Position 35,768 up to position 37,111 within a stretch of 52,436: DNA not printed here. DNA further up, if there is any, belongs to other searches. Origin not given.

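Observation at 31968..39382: NicX-type ring-cleavage dioxygenase in a non-canonical seven-gene operon: candidate new N-heterocycle/hydroquinone pathway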

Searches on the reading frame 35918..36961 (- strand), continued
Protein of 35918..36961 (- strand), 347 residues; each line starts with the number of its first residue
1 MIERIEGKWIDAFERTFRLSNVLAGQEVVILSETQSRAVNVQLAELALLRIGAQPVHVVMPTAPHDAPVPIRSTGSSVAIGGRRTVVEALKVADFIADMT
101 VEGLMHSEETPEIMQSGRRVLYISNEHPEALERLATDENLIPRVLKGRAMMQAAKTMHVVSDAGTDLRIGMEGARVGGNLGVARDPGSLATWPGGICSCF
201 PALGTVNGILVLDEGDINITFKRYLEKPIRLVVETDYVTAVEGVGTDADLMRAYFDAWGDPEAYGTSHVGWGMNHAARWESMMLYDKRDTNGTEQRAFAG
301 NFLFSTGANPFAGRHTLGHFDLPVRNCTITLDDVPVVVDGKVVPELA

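Call 15: find_related_loci(query=window:35918-36961:-, collection=genome_contigs, flank=10000)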
Query window:35918-36961:- (347 aa) in genome_contigs; peptide patterns used: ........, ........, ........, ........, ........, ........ (x = any residue, [..] = any of these).
332 stretches matched a pattern; 223 encode a relative of the query (tblastn E <= 1e-3); the best 80 are kept; 80 distinct loci.
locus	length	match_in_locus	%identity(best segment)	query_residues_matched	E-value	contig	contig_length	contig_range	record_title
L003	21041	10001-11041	76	1-347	0e+0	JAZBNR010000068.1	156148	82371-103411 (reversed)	MAG: Erythrobacter sp. isolate bin.821 k117_9418392, whole genome shotgun sequence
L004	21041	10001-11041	76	1-347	0e+0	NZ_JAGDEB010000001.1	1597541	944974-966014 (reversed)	Erythrobacter sp. NFXS35 NFXS35_1, whole genome shotgun sequence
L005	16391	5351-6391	75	1-347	0e+0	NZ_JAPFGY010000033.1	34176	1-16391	Erythrobacter sp. WG NODE_33_length_34176_cov_81.918121, whole genome shotgun sequence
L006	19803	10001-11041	76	1-347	0e+0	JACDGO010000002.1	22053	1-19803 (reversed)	MAG: Sphingomonadaceae bacterium isolate MGR_bin414 SD2908_NODE_906_length_22053_cov_1.003785, whole genome shotgun sequ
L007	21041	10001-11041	76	1-347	3e-180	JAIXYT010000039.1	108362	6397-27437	MAG: Sphingomonadales bacterium isolate D8_MAG_00024 pond_D8_MAG_00024_000000000011, whole genome shotgun sequence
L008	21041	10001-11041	75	1-347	9e-180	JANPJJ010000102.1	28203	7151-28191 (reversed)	MAG: Sandaracinobacter sp. isolate VAR_61_metabat_416 VAR_61_k141_2359385, whole genome shotgun sequence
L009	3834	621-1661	75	1-347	0e+0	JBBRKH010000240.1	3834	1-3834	MAG: Sphingomonadales bacterium isolate Co_metawrap_2954 Cmw_2954_k141_23765686_length_3834_cov_8.6274, whole genome sho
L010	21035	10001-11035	73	3-347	1e-169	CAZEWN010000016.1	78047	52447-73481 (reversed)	MAG TPA_asm: uncultured Erythrobacter sp. isolate binchicken_co311_242 genome assembly, contig: NODE_593_length_78047_co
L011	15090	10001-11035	72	3-347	1e-168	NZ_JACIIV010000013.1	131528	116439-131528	Polymorphobacter multimanifer strain DSM 102189 Ga0373304_13, whole genome shotgun sequence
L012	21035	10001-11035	75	3-347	1e-166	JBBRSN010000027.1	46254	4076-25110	MAG: Sphingomonadales bacterium isolate La2_metabat2.083 La2_metabat2.083_K_1081849L46254_cov_20.3690, whole genome shot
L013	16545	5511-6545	70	3-347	3e-161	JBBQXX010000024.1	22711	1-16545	MAG: Sphingomonadales bacterium isolate Co_metawrap_2138 Cmw_2138_k141_13231268_length_22711_cov_18.9968, whole genome s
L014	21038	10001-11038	68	1-346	2e-160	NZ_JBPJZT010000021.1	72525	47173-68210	Variovorax sp. GT1P44 NODE_21_length_72525_cov_46.301348, whole genome shotgun sequence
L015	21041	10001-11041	74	1-347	3e-174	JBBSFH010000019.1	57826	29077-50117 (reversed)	MAG: Sphingomonadales bacterium isolate LS1_sbin.81 LS1_sbin.81_K_1260968_L_57826_cov_27.0000, whole genome shotgun sequ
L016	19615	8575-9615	65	1-347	4e-149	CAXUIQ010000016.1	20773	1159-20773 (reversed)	MAG TPA_asm: uncultured Acetobacteraceae bacterium isolate public_SRR14722086_metawrap_bin.2 genome assembly, contig: pu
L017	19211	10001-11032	66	3-346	8e-149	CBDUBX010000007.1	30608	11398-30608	MAG TPA_asm: uncultured Burkholderiales bacterium isolate ERR2431955_maxbin2_8 genome assembly, contig: ERZ23878311.600,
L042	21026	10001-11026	59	1-342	2e-132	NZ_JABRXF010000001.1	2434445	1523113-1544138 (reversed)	Hongsoonwoonella zoysiae strain SY4-7 contig1, whole genome shotgun sequence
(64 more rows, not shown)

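Call 21: search_protein_families(library=pfam, proteins=[L042:4174-5217:+, L042:5281-5706:+, L042:5699-7876:+, L042:8025-8726:-, L042:9285-9869:-, L042:11826-13097:+, L042:13094-14662:+, L042:15758-16255:+, L042:16271-17563:+, L042:17574-18617:-], max_evalue=0.0001)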
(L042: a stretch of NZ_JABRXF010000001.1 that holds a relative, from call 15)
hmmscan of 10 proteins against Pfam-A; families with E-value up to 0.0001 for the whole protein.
L042:4174-5217:+ (347 aa): 1 family
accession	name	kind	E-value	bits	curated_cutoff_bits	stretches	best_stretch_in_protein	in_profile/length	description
PF02653.21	BPD_transp_2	-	1.1e-32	113.7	26.8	1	52-317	7-261/269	Branched-chain amino acid transport system / permease component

L042:5281-5706:+ (141 aa): 1 family
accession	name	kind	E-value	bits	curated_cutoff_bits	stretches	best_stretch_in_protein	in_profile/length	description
PF00072.30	Response_reg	-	1.3e-22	80.5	30.2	1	17-126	2-109/111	Response regulator receiver domain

L042:5699-7876:+ (725 aa): 1 family
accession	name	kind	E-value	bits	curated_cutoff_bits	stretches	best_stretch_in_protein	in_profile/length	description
PF00929.31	RNase_T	-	3.2e-34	119.3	24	1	531-690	1-164/164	Exonuclease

L042:8025-8726:- (233 aa): 0 families

L042:9285-9869:- (194 aa): 1 family
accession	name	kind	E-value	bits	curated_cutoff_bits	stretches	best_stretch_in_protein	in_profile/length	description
PF01613.24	Flavin_Reduct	-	1.2e-43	149.3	27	1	32-174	1-150/153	Flavin reductase like domain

L042:11826-13097:+ (423 aa): 5 families
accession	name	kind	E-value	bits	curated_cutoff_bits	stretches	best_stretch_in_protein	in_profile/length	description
PF02771.21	Acyl-CoA_dh_N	-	3.4e-17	63.3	22.9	1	24-113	1-90/113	Acyl-CoA dehydrogenase, N-terminal domain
PF02770.24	Acyl-CoA_dh_M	-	5.2e-14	52.6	33.3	1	167-250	16-97/97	Acyl-CoA dehydrogenase, middle domain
PF00441.29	Acyl-CoA_dh_1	-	2.6e-09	37.8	22.4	1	278-412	18-147/150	Acyl-CoA dehydrogenase, C-terminal domain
PF08028.16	Acyl-CoA_dh_2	-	2.7e-07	31.4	22.7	1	278-393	3-124/134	Acyl-CoA dehydrogenase, C-terminal domain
PF11794.13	HpaB_N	-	8.5e-05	22.7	35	0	172-256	172-267/270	4-hydroxyphenylacetate 3-hydroxylase N terminal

L042:13094-14662:+ (522 aa): 2 families
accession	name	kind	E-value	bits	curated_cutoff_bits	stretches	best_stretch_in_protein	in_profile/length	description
PF00501.34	AMP-binding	-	8.8e-81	272.1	29.9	1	24-377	8-384/384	AMP-binding enzyme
PF13193.12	AMP-binding_C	-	1.8e-18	67.6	24.5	1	427-502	1-76/76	AMP-binding enzyme C-terminal domain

L042:15758-16255:+ (165 aa): 1 family
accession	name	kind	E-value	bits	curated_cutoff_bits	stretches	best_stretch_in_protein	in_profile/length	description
PF04290.18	DctQ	-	8.2e-24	84.4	28.3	1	36-164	1-128/132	Tripartite ATP-independent periplasmic transporters, DctQ component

L042:16271-17563:+ (430 aa): 1 family
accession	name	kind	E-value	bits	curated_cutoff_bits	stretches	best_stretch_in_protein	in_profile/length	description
PF06808.19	DctM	-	5.1e-94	315.9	23.8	1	8-421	1-413/413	Tripartite ATP-independent periplasmic transporter, DctM component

L042:17574-18617:- (347 aa): 4 families
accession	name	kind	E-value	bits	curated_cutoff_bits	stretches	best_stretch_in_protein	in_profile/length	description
PF00107.32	ADH_zinc_N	-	1.3e-25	90.3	31.8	1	182-306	1-125/129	Zinc-binding dehydrogenase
PF08240.17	ADH_N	-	4.7e-20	72.2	23.5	1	36-142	1-104/104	Alcohol dehydrogenase GroES-like domain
PF13602.12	ADH_zinc_N_2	-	1e-16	62.5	27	1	214-343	1-133/134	Zinc-binding dehydrogenase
PF16912.11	Glu_dehyd_C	-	6.9e-05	22.9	34.9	0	173-331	32-199/211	Glucose dehydrogenase C-terminus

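Call 26: search_protein_representatives(protein=window:35918-36961:-)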
Query: 347 residues. Proteins with E-value up to 0.001 (for the whole library): 1695; up to 1e-10: 815; up to 1e-30: 184. The best 150 are listed.
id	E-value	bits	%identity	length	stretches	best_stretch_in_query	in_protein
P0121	4.9e-118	410.6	54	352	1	3-344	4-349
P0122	2.7e-99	349.0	52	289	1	60-347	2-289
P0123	4.1e-87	308.9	47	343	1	3-344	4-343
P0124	1.1e-85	304.3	58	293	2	166-340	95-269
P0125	2.9e-83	296.3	58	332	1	86-317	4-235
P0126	4.3e-83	295.8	56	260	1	96-342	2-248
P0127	5.2e-77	275.7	43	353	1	6-346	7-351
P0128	6.5e-77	275.4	41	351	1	10-343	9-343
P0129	5.0e-76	272.5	40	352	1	8-343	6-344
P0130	5.9e-76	272.3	56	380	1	2-249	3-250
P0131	6.8e-75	268.8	43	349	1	4-343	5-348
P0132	3.0e-74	266.7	62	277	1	150-343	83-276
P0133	1.3e-71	258.0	59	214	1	137-341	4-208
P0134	1.1e-70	254.9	49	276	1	4-270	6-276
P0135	3.6e-70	253.2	38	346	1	11-342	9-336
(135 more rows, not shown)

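Call 35: search_dna_similar(query=window:35918-36961:-, collection=plasmids, mode=protein, max_rows=40)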
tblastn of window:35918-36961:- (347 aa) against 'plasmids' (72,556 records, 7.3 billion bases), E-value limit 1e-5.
Records with a match: 210; places in all: 224; records where one place covers at least 80% of the query: 204.
Best place of each record, by identity: <60% 210.
By first word of the organism name: Rhizobium 61; Pseudosulfitobacter 39; Azospirillum 10; Pantoea 9; Burkholderia 9; Roseomonas 9; Paraburkholderia 7; Caballeronia 7; Paracoccus 6; Variovorax 5; and 28 more.
By predicted mobility (MOB-suite, as given by PLSDB): non-mobilizable 149; conjugative 51; mobilizable 10.
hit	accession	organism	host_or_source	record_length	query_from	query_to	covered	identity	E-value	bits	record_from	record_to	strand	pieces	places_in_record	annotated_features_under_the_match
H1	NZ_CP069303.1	Shinella sp. PSBB067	monoisolate,Minnesota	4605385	3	331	95%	54.4%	6e-111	362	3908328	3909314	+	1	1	none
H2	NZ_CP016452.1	Sinorhizobium sp. RAC02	Microbial isolate,Algal phycosphere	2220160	3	331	95%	54.4%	3e-110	359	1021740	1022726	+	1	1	none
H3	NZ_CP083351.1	Ensifer adhaerens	cell culture,The sample was isolated ...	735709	3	331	95%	54.4%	2e-109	357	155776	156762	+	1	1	peptidase M29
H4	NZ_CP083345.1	Ensifer adhaerens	cell culture,soil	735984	3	331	95%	54.4%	2e-109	357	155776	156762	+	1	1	peptidase M29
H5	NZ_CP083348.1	Ensifer adhaerens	cell culture,soil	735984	3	331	95%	54.4%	2e-109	357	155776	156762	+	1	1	peptidase M29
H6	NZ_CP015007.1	Aminobacter aminovorans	cell culture,soil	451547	3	331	95%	54.2%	2e-106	349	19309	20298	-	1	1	peptidase M29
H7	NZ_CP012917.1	Azospirillum brasilense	Digitaria eriantha,microbe,root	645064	10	331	93%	38.3%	2e-57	207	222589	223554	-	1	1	2,5-dihydroxypyridine 5,6-dioxygenase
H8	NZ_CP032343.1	Azospirillum brasilense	soil sample,Agricultural field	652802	10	331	93%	38.3%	2e-57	207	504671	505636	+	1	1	2,5-dihydroxypyridine 5,6-dioxygenase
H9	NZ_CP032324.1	Azospirillum argentinense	soil sample,Agricultural field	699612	10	331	93%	38.3%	4e-57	207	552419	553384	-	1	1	2,5-dihydroxypyridine 5,6-dioxygenase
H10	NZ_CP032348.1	Azospirillum brasilense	soil sample,Agricultural field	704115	10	331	93%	38.3%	4e-57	207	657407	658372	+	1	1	2,5-dihydroxypyridine 5,6-dioxygenase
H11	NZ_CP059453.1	Azospirillum brasilense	Prokaryotes,soil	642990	10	331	93%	38.3%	4e-57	207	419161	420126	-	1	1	2,5-dihydroxypyridine 5,6-dioxygenase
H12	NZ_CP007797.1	Azospirillum argentinense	Triticum aestivum L.,Root,wheat ...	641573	10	331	93%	38.3%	4e-57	206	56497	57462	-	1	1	2,5-dihydroxypyridine 5,6-dioxygenase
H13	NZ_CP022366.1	Azospirillum sp. TSH58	single cell,paddy soils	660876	10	331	93%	38.3%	8e-57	206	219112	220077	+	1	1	2,5-dihydroxypyridine 5,6-dioxygenase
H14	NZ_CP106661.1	Pantoea dispersa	Philodendron erubescens,Pure ...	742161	13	331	92%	38.4%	7e-56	203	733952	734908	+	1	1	2,5-dihydroxypyridine 5,6-dioxygenase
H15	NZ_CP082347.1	Pantoea dispersa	water,drinking water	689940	13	331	92%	38.4%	2e-55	202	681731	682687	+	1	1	2,5-dihydroxypyridine 5,6-dioxygenase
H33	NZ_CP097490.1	Pseudomonas sp. BYT-5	wastewater treatment tank,soil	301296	6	331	94%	36.0%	1e-50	188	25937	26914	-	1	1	2,5-dihydroxypyridine 5,6-dioxygenase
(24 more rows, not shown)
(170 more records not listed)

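Call 36: get_annotated_region(hit=H3, flank=9000)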
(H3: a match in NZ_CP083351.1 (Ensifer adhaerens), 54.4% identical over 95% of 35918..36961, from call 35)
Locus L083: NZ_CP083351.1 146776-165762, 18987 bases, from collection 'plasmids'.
description: Ensifer adhaerens strain W2-B9 plasmid p1, complete sequence
organism: Ensifer adhaerens (NCBI taxid 106592)
taxonomy: Bacteria; Pseudomonadota; Alphaproteobacteria; Hyphomicrobiales; Rhizobiaceae; Ensifer; Ensifer adhaerens
host: -; source: cell culture,The sample was isolated from cell culture after 9 month of microevolution experiment; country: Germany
typing (MOB-suite, as given by PLSDB): non-mobilizable; mating-pair formation MPF_T
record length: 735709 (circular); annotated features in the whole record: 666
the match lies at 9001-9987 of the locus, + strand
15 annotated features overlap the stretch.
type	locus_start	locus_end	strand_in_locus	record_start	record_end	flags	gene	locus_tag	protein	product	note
CDS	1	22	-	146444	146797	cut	-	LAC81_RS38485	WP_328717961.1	hypothetical protein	-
CDS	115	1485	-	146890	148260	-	-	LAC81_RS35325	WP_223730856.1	hypothetical protein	-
CDS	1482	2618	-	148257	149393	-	glf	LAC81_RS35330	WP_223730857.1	UDP-galactopyranose mutase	GO:0009273 - peptidoglycan-based cell wall biogenesis [Evidence IEA]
CDS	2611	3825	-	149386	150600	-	-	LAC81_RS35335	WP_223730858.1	glycosyltransferase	-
CDS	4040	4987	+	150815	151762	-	-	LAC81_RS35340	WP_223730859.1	hypothetical protein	-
CDS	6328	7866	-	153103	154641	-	-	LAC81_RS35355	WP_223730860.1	IS3 family transposase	-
CDS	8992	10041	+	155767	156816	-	-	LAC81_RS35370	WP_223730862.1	peptidase M29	-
CDS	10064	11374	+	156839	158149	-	-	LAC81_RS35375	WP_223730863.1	acyl-CoA dehydrogenase family protein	-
CDS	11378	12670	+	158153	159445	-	-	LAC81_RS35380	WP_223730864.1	alpha/beta fold hydrolase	-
CDS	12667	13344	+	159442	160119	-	-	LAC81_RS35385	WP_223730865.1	TetR/AcrR family transcriptional regulator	-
CDS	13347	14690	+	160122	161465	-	-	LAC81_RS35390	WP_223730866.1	glutamine synthetase family protein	GO:0006542 - glutamine biosynthetic process [Evidence IEA]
CDS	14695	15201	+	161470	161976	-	-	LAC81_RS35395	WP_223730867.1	flavin reductase family protein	-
CDS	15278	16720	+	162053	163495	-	-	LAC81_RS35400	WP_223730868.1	APC family permease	-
CDS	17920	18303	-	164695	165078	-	-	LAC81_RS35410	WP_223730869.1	type II toxin-antitoxin system VapC family toxin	-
CDS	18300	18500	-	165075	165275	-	-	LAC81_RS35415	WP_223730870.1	type II toxin-antitoxin system VapB family antitoxin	-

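Call 37: get_annotated_region(hit=H33, flank=9000)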
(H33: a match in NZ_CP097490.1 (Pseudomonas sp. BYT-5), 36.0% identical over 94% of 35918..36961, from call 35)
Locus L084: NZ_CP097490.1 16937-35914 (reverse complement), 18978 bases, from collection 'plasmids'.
description: Pseudomonas sp. BYT-5 plasmid pBYT5-1, complete sequence
organism: Pseudomonas sp. BYT-5 (NCBI taxid 2944392)
taxonomy: Bacteria; Pseudomonadota; Gammaproteobacteria; Pseudomonadales; Pseudomonadaceae; Pseudomonas; Pseudomonas sp. BYT-5
host: -; source: wastewater treatment tank,soil; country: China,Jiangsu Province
typing (MOB-suite, as given by PLSDB): conjugative; replicon rep_cluster_2238,rep_cluster_402; relaxase MOBP; mating-pair formation MPF_T
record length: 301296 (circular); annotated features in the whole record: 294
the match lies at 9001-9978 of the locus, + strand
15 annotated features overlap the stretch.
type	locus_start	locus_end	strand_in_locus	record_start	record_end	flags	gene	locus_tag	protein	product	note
CDS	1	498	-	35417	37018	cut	-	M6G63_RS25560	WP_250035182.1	GMC family oxidoreductase N-terminal domain-containing protein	-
CDS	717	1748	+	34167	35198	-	-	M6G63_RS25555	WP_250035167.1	helix-turn-helix domain-containing protein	-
CDS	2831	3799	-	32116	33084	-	-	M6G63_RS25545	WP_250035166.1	XdhC family protein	-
CDS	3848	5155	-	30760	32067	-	-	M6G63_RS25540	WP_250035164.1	MFS transporter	GO:0055085 - transmembrane transport [Evidence IEA]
CDS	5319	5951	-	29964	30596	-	-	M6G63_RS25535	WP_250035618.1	N-carbamoylsarcosine amidohydrolase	-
CDS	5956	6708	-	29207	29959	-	-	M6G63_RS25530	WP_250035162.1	Asp/Glu racemase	-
CDS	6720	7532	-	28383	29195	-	-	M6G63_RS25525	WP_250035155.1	alpha/beta hydrolase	-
CDS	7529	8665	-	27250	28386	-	-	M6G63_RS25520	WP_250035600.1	FAD-dependent monooxygenase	-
CDS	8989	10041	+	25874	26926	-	-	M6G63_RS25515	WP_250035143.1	2,5-dihydroxypyridine 5,6-dioxygenase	-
CDS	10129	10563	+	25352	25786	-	-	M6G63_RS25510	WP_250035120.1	MarR family transcriptional regulator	GO:0006355 - regulation of DNA-templated transcription [Evidence IEA]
CDS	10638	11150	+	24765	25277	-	-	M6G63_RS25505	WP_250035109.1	(2Fe-2S)-binding protein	-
CDS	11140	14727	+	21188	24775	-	-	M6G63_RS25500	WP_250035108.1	molybdopterin cofactor-binding domain-containing protein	-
CDS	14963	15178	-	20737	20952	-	-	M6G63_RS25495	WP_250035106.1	hypothetical protein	-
CDS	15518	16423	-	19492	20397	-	-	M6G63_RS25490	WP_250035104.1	transporter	-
CDS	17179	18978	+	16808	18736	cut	-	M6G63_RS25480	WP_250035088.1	sigma 54-interacting transcriptional regulator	GO:0006355 - regulation of DNA-templated transcription [Evidence IEA]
